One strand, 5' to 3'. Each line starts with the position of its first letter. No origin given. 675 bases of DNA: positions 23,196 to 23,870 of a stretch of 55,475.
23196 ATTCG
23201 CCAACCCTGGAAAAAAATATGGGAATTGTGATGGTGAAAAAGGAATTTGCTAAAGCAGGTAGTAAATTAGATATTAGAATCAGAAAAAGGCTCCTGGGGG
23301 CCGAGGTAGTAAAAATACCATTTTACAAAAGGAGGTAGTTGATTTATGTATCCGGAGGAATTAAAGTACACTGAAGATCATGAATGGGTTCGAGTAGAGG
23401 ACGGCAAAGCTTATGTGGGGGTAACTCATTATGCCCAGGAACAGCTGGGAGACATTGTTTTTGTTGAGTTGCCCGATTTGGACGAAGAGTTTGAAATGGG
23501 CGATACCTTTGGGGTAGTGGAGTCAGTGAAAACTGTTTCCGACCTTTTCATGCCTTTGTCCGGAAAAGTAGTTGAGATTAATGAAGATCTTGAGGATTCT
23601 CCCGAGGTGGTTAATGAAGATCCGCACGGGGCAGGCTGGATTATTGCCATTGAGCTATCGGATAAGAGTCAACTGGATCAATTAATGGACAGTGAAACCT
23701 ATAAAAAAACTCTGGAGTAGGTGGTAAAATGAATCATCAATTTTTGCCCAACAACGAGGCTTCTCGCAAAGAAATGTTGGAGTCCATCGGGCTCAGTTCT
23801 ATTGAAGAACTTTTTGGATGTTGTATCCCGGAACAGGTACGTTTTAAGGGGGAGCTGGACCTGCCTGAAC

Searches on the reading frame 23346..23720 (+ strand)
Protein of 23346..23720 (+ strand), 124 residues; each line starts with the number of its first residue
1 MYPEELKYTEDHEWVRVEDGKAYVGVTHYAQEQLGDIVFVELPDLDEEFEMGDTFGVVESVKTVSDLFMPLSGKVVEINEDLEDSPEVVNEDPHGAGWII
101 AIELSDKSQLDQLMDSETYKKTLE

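Call 3: search_protein_families(library=pfam, proteins=[window:23346-23720:+], max_evalue=0.01)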
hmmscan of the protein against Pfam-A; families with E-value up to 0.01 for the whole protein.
window:23346-23720:+ (124 aa): 1 family
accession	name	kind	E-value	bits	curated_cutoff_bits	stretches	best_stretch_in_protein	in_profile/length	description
PF01597.25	GCV_H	-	1.5e-44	151.3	22.2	1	6-124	1-120/122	Glycine cleavage H-protein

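Call 4: search_protein_families(library=ncbifam, proteins=[window:23346-23720:+], max_evalue=0.01)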
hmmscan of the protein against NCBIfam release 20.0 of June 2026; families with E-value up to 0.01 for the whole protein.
window:23346-23720:+ (124 aa): 4 families
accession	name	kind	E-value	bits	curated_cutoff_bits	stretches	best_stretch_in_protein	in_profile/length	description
NF002270.0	PRK01202.1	subfamily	2.2e-53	179.4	117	1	2-123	4-126/129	glycine cleavage system protein GcvH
TIGR00527.1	gcvH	equivalog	5.4e-50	168.8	115.85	1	2-124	2-126/129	glycine cleavage system protein GcvH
TIGR03077.1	not_gcvH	equivalog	5.4e-18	65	144.05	1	10-112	4-107/110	glycine cleavage protein H-like protein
NF045810.1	GcvH_rel_desulf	equivalog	2.2e-10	40.5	150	1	3-123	13-135/167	GcvH-related protein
